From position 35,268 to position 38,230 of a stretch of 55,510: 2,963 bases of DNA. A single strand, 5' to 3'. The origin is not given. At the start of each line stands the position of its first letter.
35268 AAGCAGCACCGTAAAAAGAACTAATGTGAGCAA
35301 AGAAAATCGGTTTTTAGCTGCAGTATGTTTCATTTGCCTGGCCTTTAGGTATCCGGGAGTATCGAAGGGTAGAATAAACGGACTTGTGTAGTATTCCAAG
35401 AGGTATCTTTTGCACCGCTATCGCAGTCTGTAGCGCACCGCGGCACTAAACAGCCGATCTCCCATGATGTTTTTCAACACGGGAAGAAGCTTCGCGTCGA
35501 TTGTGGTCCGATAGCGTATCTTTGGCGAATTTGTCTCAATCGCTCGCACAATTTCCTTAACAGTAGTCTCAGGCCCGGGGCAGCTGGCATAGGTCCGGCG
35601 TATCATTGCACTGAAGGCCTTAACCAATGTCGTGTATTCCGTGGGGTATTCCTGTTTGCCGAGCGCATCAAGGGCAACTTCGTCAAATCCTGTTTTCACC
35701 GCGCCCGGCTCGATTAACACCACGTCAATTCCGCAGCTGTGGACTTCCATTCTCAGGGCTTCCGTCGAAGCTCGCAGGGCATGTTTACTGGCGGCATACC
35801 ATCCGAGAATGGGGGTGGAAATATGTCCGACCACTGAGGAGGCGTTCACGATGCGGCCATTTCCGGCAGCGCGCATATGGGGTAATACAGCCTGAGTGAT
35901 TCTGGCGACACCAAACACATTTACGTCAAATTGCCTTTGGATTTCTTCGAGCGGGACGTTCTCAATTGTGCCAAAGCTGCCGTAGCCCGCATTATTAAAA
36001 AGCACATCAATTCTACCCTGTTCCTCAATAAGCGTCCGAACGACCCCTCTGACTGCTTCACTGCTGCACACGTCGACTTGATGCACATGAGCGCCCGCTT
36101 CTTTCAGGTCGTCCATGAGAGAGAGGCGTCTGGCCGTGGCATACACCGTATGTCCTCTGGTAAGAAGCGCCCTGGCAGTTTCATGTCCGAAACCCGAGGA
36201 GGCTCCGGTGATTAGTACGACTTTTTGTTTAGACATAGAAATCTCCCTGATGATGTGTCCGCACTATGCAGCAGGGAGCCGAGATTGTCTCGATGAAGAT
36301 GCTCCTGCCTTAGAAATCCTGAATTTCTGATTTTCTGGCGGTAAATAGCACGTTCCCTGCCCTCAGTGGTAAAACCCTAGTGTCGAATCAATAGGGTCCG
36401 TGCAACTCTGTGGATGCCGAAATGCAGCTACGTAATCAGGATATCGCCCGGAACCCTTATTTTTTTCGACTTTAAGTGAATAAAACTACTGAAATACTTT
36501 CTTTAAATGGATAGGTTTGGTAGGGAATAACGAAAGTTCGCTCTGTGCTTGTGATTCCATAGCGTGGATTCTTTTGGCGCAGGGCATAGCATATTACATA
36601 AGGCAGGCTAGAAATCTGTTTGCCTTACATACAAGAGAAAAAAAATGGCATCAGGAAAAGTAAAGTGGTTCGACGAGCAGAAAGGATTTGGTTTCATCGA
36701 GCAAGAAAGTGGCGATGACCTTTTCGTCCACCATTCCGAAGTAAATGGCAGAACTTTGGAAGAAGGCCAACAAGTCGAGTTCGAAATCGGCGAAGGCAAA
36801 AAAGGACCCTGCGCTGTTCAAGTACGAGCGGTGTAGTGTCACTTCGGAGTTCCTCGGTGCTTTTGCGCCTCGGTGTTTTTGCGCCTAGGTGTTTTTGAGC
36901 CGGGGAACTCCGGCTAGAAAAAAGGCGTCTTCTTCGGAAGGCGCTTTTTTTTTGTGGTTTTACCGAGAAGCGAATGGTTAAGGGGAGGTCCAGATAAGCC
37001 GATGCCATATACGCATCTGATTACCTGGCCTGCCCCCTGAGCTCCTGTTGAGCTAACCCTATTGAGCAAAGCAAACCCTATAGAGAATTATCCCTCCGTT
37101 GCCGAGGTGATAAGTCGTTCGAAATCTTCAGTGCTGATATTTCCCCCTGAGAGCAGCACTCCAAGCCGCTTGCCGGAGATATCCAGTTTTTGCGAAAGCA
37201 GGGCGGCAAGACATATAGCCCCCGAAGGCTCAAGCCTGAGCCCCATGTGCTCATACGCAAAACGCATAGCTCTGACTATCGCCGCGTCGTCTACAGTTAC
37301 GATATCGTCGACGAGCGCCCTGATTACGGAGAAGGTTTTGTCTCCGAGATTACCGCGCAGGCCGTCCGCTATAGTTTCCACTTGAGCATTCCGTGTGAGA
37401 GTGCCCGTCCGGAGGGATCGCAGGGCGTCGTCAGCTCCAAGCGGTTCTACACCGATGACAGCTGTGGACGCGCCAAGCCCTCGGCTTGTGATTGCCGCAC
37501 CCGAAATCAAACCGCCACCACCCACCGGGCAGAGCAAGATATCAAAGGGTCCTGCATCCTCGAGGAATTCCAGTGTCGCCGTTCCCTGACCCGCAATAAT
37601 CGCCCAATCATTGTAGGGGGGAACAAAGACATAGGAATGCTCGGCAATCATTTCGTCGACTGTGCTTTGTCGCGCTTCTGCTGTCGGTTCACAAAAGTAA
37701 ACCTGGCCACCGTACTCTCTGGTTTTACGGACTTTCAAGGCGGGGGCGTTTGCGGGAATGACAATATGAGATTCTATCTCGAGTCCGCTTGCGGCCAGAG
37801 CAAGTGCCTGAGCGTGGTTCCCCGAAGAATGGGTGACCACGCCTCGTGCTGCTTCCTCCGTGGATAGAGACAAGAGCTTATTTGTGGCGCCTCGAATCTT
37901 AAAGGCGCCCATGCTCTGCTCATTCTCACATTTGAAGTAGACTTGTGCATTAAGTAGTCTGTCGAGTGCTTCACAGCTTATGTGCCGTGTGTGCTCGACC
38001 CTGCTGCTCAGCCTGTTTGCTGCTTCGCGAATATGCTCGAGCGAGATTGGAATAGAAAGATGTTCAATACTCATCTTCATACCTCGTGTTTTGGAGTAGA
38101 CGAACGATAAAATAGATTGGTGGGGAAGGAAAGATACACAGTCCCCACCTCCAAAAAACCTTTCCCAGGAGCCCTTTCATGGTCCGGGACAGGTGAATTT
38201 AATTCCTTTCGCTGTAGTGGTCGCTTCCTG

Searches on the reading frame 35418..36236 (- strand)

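Call 10: search_protein_families(library=pfam, proteins=[window:35418-36236:-], max_evalue=0.01)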
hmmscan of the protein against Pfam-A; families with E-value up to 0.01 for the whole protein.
window:35418-36236:- (272 aa): 8 families
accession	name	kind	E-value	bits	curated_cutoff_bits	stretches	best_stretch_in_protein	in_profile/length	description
PF00106.31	adh_short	-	4e-49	167.2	26.6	1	5-185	1-187/195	short chain dehydrogenase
PF13561.12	adh_short_C2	-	4.9e-35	121.7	27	1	11-184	1-180/236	Enoyl-(Acyl carrier protein) reductase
PF08659.16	KR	-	1e-10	42.3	22.6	1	7-162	3-164/180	KR domain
PF01370.27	Epimerase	-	6.2e-09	36.1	20.9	1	7-164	1-159/240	NAD dependent epimerase/dehydratase family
PF13460.12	NAD_binding_10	-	7e-09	36.3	27.2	1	11-192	1-157/184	NAD(P)H-binding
PF08643.16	DUF1776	-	5.3e-05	23.2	25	1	84-190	102-204/294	Fungal family of unknown function (DUF1776)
PF04321.23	RmlD_sub_bind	-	0.0032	17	27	1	7-116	3-88/287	RmlD substrate binding domain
PF05368.20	NmrA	-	0.0082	16.2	27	0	4-65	2-66/298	NmrA-like family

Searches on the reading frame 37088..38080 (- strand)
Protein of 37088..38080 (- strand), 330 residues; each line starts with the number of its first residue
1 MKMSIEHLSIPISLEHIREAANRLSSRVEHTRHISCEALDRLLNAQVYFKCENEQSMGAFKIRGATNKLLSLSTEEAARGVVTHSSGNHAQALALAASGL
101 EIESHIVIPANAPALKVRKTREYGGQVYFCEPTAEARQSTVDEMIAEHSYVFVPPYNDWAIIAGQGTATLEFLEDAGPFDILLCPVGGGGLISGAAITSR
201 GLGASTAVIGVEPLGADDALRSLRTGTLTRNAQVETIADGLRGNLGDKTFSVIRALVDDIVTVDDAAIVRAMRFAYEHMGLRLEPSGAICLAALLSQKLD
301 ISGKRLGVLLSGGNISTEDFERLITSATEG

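Call 10: search_protein_families(library=pfam, proteins=[window:37088-38080:-], max_evalue=0.01)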
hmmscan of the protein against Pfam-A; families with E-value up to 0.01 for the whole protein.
window:37088-38080:- (330 aa): 1 family
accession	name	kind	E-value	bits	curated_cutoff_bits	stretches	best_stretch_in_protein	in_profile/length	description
PF00291.31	PALP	-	1.5e-72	244.9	35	1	29-312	6-295/295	Pyridoxal-phosphate dependent enzyme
